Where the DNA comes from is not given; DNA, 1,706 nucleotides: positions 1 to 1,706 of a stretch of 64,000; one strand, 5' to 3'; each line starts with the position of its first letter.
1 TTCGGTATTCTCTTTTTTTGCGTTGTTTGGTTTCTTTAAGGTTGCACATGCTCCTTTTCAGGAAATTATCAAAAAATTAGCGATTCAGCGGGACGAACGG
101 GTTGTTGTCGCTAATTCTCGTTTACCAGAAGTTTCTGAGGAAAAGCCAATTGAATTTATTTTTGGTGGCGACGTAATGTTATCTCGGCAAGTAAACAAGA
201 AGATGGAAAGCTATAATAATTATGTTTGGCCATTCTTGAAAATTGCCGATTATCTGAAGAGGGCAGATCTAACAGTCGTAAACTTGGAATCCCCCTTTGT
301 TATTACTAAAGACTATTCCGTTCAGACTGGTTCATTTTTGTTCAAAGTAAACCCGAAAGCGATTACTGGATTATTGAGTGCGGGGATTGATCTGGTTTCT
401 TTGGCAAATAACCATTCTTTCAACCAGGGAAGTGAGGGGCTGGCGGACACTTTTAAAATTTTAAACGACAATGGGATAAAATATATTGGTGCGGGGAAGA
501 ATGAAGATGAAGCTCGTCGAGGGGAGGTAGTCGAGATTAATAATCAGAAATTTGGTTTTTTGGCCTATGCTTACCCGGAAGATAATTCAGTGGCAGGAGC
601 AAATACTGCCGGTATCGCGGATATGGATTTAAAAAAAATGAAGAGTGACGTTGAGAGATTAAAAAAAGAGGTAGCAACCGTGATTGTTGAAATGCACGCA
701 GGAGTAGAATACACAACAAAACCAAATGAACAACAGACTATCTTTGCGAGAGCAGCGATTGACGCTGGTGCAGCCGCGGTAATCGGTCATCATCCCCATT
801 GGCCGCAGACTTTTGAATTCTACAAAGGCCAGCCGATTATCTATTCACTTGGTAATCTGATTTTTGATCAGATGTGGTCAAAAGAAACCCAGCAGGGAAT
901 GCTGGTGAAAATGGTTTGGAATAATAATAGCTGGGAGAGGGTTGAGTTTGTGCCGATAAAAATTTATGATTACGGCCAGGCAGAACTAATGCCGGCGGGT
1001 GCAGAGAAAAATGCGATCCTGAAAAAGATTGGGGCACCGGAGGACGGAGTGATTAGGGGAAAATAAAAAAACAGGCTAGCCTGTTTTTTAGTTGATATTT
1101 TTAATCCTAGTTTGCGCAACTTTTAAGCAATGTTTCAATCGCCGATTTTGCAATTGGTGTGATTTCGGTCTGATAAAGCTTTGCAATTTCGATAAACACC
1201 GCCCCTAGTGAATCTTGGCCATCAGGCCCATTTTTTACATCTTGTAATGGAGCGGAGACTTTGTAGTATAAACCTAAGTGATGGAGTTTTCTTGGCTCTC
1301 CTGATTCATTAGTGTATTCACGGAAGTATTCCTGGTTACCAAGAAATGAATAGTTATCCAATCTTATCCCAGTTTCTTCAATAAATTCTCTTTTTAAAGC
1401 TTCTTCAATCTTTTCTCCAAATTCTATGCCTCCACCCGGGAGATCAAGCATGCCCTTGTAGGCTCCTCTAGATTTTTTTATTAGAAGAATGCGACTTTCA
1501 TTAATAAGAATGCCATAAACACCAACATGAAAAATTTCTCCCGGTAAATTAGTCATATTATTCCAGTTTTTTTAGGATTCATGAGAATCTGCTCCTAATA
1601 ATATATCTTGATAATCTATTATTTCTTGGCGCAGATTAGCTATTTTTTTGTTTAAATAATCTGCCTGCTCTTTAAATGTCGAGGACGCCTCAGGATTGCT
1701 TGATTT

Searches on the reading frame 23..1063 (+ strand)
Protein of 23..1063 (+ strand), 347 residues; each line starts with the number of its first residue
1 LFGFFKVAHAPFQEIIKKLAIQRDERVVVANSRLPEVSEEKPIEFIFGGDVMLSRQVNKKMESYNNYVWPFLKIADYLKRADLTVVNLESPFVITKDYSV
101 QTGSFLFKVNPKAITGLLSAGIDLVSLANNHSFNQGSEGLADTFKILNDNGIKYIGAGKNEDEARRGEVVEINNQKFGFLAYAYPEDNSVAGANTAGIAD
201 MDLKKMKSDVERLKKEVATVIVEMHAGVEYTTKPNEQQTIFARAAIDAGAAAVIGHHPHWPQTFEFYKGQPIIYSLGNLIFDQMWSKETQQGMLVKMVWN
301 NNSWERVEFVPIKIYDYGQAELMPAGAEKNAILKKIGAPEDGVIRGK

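Call 19: search_protein_families(library=pfam, proteins=[window:23-1063:+], max_evalue=0.0001)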
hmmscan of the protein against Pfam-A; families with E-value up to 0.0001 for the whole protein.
window:23-1063:+ (347 aa): 1 family
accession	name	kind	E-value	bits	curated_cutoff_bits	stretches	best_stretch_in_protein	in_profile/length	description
PF09587.15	PGA_cap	-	5.5e-73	246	27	1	45-283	2-255/255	Bacterial capsule synthesis protein PGA_cap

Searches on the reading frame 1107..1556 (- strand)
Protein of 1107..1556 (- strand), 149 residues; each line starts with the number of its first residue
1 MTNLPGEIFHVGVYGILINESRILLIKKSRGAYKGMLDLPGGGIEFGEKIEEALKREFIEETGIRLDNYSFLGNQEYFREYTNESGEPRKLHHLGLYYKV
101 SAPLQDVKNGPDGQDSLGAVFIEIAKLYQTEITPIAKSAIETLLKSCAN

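Call 71: find_encoding_contigs(protein=window:1107-1556:-, flank=10000, max_places=1)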
Protein window:1107-1556:- (149 aa): 1 contig read that carries it; 1 place shown.
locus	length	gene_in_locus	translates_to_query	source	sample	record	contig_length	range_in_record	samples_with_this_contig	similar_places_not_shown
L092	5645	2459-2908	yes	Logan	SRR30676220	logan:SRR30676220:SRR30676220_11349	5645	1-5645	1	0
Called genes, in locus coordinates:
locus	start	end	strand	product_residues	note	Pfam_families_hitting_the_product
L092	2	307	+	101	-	?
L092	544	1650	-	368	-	-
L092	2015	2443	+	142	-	-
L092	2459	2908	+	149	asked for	PF00293:NUDIX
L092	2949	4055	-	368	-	PF09587:PGA_cap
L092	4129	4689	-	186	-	-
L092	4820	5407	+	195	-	-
